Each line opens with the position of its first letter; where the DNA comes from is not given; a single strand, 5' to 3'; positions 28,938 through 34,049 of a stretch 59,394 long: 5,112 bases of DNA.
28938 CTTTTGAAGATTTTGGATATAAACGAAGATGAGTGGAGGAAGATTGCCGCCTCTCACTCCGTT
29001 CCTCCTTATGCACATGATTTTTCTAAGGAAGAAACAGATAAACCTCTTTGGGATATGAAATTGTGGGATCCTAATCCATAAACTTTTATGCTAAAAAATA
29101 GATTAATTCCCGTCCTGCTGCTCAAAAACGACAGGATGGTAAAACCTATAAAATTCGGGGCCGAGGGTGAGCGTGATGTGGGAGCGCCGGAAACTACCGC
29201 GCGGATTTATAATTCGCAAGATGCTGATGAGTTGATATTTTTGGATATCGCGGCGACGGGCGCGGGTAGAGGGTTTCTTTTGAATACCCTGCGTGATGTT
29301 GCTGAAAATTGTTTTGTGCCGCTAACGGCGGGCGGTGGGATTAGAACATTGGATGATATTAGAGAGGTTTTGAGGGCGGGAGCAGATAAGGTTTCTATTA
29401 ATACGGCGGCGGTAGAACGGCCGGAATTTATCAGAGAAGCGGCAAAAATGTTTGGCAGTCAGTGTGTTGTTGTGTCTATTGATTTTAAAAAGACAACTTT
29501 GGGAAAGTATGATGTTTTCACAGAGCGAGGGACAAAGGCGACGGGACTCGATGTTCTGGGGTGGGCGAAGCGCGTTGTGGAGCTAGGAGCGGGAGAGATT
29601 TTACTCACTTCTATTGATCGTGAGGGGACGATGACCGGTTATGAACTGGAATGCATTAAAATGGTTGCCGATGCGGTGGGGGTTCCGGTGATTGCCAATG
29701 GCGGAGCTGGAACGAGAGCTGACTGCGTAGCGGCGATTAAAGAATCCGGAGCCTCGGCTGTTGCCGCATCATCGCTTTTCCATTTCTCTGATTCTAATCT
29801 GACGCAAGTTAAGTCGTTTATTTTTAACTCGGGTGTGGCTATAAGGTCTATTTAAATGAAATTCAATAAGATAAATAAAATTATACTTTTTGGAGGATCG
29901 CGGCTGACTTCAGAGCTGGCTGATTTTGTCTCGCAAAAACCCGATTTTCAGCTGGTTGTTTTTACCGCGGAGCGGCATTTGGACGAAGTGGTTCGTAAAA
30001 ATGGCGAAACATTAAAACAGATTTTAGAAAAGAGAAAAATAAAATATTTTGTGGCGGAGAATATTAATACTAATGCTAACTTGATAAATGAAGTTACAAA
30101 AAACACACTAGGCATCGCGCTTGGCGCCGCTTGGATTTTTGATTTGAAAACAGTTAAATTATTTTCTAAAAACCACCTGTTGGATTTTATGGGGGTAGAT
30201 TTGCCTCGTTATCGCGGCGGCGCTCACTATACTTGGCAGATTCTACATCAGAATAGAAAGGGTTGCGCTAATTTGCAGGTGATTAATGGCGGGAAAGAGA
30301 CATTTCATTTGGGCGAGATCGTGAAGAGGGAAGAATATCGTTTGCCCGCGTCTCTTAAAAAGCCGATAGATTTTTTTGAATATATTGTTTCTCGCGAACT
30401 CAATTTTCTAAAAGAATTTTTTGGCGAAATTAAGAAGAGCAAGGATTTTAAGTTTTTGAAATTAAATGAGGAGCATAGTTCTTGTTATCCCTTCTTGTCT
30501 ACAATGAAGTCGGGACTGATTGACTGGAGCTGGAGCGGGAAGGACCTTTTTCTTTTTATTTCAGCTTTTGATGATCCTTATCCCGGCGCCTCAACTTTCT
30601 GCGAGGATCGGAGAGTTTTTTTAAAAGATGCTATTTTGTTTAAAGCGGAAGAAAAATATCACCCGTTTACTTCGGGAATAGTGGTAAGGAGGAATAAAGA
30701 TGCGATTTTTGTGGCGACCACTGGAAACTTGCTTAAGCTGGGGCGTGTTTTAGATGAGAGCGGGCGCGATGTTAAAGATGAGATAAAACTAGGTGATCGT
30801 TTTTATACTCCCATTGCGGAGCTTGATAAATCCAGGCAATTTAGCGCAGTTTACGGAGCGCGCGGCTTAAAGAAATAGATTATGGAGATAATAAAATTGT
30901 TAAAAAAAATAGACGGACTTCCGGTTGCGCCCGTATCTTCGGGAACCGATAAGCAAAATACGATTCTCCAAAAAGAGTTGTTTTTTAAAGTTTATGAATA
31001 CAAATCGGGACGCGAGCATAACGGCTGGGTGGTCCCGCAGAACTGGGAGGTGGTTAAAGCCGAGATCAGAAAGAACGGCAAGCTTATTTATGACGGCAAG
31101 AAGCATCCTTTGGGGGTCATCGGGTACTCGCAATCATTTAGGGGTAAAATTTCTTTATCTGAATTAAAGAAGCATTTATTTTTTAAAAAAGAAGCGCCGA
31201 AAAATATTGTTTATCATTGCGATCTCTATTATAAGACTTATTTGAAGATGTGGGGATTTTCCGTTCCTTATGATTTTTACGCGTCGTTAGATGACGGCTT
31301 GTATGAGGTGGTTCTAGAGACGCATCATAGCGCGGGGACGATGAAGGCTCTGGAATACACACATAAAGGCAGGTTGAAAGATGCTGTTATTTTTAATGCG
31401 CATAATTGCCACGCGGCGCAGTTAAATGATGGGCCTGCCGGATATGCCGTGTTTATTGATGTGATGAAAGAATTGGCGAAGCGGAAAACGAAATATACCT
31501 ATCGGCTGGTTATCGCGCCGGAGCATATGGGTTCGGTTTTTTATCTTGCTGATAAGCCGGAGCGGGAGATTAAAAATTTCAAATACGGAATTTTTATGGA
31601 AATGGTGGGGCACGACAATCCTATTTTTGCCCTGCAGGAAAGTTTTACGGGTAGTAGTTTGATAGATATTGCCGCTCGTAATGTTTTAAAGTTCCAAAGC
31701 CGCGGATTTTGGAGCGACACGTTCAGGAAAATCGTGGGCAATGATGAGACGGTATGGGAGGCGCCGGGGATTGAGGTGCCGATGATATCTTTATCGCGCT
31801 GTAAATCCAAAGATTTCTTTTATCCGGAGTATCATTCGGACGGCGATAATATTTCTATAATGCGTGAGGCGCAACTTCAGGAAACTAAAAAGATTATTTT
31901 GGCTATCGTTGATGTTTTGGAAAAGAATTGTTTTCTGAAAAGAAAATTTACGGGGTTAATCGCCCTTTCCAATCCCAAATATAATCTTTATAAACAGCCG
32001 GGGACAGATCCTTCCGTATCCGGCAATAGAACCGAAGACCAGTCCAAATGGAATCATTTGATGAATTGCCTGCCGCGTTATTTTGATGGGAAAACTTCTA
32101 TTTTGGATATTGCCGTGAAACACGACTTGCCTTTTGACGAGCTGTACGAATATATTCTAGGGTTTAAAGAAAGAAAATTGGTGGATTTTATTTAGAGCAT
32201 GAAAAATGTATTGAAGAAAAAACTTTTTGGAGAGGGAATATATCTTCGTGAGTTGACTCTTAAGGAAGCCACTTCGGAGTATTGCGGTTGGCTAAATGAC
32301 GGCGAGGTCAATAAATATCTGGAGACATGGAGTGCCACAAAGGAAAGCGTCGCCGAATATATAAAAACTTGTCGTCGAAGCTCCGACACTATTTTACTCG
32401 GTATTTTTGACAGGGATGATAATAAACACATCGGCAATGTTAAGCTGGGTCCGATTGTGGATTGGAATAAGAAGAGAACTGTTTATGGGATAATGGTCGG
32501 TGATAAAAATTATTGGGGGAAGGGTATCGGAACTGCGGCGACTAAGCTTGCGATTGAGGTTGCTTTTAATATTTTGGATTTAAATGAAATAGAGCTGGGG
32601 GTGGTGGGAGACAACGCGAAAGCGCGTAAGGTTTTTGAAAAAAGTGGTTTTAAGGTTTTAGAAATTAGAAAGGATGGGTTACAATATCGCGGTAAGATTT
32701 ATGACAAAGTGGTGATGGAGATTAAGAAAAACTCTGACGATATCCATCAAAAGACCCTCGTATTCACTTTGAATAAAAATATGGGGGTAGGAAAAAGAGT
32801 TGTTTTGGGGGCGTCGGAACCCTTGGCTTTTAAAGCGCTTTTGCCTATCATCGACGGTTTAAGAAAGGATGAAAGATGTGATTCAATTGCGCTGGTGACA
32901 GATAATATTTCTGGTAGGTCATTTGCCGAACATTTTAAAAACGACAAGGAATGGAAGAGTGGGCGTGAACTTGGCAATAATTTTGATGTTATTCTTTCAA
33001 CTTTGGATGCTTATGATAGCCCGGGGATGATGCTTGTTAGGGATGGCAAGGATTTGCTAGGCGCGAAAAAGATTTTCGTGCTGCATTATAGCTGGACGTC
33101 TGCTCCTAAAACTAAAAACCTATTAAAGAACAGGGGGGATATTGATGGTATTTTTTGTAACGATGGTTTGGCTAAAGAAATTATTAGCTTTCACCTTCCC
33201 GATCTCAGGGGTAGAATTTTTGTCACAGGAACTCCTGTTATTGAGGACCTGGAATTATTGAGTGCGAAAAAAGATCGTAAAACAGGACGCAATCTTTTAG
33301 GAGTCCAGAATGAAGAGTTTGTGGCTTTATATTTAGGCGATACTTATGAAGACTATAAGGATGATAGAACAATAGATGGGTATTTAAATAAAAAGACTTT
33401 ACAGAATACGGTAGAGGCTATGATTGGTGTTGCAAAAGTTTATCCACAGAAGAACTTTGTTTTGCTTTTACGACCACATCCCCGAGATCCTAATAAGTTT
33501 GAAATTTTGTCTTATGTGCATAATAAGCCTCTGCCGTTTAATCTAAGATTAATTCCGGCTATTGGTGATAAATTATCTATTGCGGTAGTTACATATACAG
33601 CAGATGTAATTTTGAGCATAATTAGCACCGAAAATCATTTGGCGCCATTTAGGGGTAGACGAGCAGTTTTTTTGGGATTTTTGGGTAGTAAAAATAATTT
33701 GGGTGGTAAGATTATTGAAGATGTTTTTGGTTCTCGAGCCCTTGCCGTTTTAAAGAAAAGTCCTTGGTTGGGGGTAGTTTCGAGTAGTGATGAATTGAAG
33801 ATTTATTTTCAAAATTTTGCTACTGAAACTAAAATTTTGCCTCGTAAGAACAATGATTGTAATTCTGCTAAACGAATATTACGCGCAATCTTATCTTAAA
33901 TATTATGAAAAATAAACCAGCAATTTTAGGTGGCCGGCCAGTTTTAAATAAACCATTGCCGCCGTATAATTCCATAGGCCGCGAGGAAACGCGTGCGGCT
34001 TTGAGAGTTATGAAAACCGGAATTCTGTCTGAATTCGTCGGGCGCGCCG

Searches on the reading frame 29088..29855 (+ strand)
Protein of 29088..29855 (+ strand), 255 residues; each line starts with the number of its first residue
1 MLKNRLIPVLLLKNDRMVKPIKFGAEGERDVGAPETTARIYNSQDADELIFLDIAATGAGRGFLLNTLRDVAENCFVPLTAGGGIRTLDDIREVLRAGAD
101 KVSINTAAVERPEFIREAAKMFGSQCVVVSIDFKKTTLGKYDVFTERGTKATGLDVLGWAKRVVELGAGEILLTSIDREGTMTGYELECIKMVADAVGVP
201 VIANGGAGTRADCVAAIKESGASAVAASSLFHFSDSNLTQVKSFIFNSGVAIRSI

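Call 6: search_protein_families(library=pfam, proteins=[window:29088-29855:+], max_evalue=0.01)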
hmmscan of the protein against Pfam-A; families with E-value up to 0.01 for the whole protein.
window:29088-29855:+ (255 aa): 8 families
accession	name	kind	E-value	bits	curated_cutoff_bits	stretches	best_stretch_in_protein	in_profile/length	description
PF00977.27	His_biosynth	-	2.5e-64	217.3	23.6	1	5-234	1-225/228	Histidine biosynthesis protein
PF03060.21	NMO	-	2.8e-11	43.9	28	2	181-234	169-228/331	Nitronate monooxygenase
PF01207.24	Dus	-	9.1e-09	35.3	20.4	2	163-226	147-212/311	Dihydrouridine synthase (Dus)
PF01180.27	DHO_dh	-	8.6e-08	32.1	27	1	65-110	227-274/291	Dihydroorotate dehydrogenase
PF05690.20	ThiG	-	3.7e-07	30.2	23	0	55-119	153-218/247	Thiazole biosynthesis protein ThiG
PF04309.18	G3P_antiterm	-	1.7e-06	28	27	1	65-106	128-169/173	Glycerol-3-phosphate responsive antiterminator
PF02581.23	TMP-TENI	-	1.8e-06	27.9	27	0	166-229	119-178/180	Thiamine monophosphate synthase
PF00478.31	IMPDH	-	1e-05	25.2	25.6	0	188-231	198-239/345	IMP dehydrogenase / GMP reductase domain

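Call 69: search_protein_families(library=ncbifam, proteins=[window:29088-29855:+], max_evalue=1e-10)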
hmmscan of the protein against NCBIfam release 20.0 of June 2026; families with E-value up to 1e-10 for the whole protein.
window:29088-29855:+ (255 aa): 11 families
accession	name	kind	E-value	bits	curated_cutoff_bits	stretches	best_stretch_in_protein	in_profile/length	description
TIGR03572.1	WbuZ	equivalog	1.6e-88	296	299.7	1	1-233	1-232/232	glycosyl amidation-associated protein WbuZ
TIGR00735.1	hisF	equivalog_domain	3.2e-79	265.8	294.55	1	1-253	1-254/254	imidazole glycerol phosphate synthase subunit HisF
NF038364.1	AglZ_HisF2_fam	equivalog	7.4e-78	261.4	310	1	2-236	1-233/248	AglZ/HisF2 family acetamidino modification protein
NF010112.0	PRK13585.1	equivalog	1.1e-40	139.8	243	1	6-231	5-224/241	1-(5-phosphoribosyl)-5-[(5-phosphoribosylamino)methylideneamino]imidazole-4-carboxamide isomerase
TIGR00007.1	TIGR00007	equivalog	7.6e-32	110.8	228.95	1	7-225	2-215/231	1-(5-phosphoribosyl)-5-[(5-phosphoribosylamino)methylideneamino]imidazole-4-carboxamide isomerase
TIGR01919.1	hisA-trpF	equivalog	1.6e-23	83.5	306.45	1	6-222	5-216/243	bifunctional 1-(5-phosphoribosyl)-5-((5-phosphoribosylamino)methylideneamino)imidazole-4-carboxamide isomerase/phosphoribosylanthranilate is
NF010114.0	PRK13587.1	equivalog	3.3e-15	56.4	305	1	65-214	65-208/234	1-(5-phosphoribosyl)-5-((5-phosphoribosylamino)methylideneamino)imidazole-4-carboxamide isomerase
NF010113.0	PRK13586.1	equivalog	1.4e-13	51.1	238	1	6-221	4-211/232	1-(5-phosphoribosyl)-5-((5-phosphoribosylamino)methylideneamino)imidazole-4-carboxamide isomerase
TIGR00734.1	hisAF_rel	hypoth_equivalog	1.8e-12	47.6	179.85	0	40-107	149-215/221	HisA/HisF family protein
NF003966.0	PRK05458.1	equivalog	1.5e-11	44.2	344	0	154-232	158-235/327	GMP reductase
TIGR01306.1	GMP_reduct_2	equivalog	4.6e-11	42.8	465.65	0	123-232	120-231/321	GMP reductase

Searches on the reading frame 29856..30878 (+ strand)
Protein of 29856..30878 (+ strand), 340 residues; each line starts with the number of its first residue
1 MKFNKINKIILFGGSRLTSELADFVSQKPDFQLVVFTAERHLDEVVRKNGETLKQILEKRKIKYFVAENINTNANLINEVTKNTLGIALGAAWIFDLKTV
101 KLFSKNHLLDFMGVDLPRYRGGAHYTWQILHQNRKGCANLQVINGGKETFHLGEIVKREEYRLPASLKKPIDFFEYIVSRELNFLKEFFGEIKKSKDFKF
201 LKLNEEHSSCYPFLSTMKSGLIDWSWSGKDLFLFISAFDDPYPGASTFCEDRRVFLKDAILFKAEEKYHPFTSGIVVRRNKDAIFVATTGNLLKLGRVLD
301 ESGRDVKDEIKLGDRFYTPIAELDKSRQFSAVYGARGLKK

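Call 6: search_protein_families(library=pfam, proteins=[window:29856-30878:+], max_evalue=0.01)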
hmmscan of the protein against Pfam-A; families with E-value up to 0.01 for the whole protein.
window:29856-30878:+ (340 aa): 1 family
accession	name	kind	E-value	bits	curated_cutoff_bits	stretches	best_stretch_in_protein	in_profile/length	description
PF02911.23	Formyl_trans_C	-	8e-11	42.5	21.1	1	219-304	6-88/100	Formyl transferase, C-terminal domain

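Call 26: search_protein_families(library=ncbifam, proteins=[window:29856-30878:+], max_evalue=0.01)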
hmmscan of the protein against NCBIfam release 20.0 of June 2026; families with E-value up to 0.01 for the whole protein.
window:29856-30878:+ (340 aa): 3 families
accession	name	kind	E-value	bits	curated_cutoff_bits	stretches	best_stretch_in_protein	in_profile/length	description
TIGR00460.1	fmt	equivalog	1.1e-11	44.4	201.5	1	8-305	2-293/315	methionyl-tRNA formyltransferase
NF005414.0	PRK06988.1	equivalog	5.5e-11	42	316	1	52-290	46-277/311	formyltransferase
NF005998.1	PRK08125.1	equivalog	8e-11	41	777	1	56-293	48-274/649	bifunctional UDP-4-amino-4-deoxy-L-arabinose formyltransferase/UDP-glucuronic acid oxidase ArnA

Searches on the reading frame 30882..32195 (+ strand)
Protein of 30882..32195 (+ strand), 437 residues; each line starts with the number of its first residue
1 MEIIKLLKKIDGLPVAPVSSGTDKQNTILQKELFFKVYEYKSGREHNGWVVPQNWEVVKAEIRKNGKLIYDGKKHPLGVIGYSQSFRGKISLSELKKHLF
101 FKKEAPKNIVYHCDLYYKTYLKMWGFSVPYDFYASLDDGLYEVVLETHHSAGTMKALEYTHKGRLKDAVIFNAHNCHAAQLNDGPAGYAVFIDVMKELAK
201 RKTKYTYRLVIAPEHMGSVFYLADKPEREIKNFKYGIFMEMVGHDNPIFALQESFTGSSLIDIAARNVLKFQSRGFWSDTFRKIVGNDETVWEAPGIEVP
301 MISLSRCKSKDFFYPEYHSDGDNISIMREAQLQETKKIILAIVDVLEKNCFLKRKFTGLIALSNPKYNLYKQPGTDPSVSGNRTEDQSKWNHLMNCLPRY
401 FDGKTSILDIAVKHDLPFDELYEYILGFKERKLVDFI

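Call 6: search_protein_families(library=pfam, proteins=[window:30882-32195:+], max_evalue=0.01)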
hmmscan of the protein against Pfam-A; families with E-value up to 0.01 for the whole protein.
window:30882-32195:+ (437 aa): 4 families
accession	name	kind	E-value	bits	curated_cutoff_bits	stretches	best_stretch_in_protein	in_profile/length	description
PF16254.10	DUF4910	-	6.8e-48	163.1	26.6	1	19-349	16-247/247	Domain of unknown function (DUF4910)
PF09940.16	DUF2172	-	2.1e-20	73.3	27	1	54-147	1-91/92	Domain of unknown function (DUF2172)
PF04389.22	Peptidase_M28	-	7.7e-09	36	21.3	1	164-342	11-192/193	Peptidase family M28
PF16221.11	HTH_47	-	4.1e-05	23.5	27.1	1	377-433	21-75/78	winged helix-turn-helix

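Call 69: search_protein_families(library=ncbifam, proteins=[window:30882-32195:+], max_evalue=1e-10)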
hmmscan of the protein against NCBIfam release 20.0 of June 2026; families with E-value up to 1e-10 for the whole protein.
window:30882-32195:+ (437 aa): 0 families

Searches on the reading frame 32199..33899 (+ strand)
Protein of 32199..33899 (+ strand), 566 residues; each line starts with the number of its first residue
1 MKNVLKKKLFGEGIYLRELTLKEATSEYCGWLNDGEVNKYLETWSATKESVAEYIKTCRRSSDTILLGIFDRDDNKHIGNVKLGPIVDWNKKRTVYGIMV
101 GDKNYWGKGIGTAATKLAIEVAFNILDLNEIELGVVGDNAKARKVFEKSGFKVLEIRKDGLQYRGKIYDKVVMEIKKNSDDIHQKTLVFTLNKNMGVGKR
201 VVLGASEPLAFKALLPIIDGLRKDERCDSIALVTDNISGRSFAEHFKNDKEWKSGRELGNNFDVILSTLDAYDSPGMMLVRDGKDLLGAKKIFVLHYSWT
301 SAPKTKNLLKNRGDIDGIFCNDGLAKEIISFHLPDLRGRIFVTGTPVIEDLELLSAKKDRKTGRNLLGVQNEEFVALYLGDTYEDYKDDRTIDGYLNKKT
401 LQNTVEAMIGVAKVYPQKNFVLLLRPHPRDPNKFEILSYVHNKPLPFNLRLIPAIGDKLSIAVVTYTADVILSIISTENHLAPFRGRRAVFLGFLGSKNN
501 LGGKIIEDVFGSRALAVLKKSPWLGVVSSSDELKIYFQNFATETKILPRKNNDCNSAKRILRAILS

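Call 26: search_protein_families(library=ncbifam, proteins=[window:32199-33899:+], max_evalue=0.01)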
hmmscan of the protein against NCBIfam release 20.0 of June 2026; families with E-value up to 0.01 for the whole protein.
window:32199-33899:+ (566 aa): 9 families
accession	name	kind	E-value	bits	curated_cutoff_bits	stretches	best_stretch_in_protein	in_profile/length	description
TIGR03585.1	PseH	equivalog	1.1e-09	38.6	93.1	1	25-169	11-151/156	UDP-4-amino-4,6-dideoxy-N-acetyl-beta-L-altrosamine N-acetyltransferase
NF011709.0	PRK15130.1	equivalog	1.1e-08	35.1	218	1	74-173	65-162/186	spermidine N1-acetyltransferase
NF000507.1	AAC_6p_Ie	exception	1.5e-08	34.8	450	1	94-187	94-189/201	aminoglycoside N-acetyltransferase AAC(6')-Ie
NF033693.0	AAC_6p_Ie_fam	exception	9.8e-08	32.3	340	1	94-175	94-177/179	AAC(6')-Ie family aminoglycoside N-acetyltransferase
NF033151.0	AAC_6p_A10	exception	8.8e-07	29.1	400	1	98-175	99-176/178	AAC(6')-I family aminoglycoside 6'-N-acetyltransferase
NF007527.0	PRK10140.1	equivalog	1.1e-05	25.3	236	1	96-158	82-143/162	N-acetyltransferase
NF000360.1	sat4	exception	0.00013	22.1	380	1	63-156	71-158/180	streptothricin N-acetyltransferase Sat4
TIGR01575.1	rimI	equivalog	0.00019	21.6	86.4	1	94-159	57-120/132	ribosomal protein S18-alanine N-acetyltransferase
NF000016.1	AAC_6p_Im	exception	0.00039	20.6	350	1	98-175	99-176/178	aminoglycoside N-acetyltransferase AAC(6')-Im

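Call 54: search_protein_families(library=pfam, proteins=[window:32199-33899:+], max_evalue=0.00001)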
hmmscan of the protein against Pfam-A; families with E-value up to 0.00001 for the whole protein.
window:32199-33899:+ (566 aa): 3 families
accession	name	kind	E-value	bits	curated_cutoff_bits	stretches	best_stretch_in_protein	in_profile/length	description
PF13302.13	Acetyltransf_3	-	1.5e-19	71.5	25.4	1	15-152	3-138/138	Acetyltransferase (GNAT) domain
PF00583.31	Acetyltransf_1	-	1.3e-10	42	20.7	1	49-151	19-116/116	Acetyltransferase (GNAT) family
PF13420.13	Acetyltransf_4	-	2e-08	34.8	24.3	1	27-171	11-154/155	Acetyltransferase (GNAT) domain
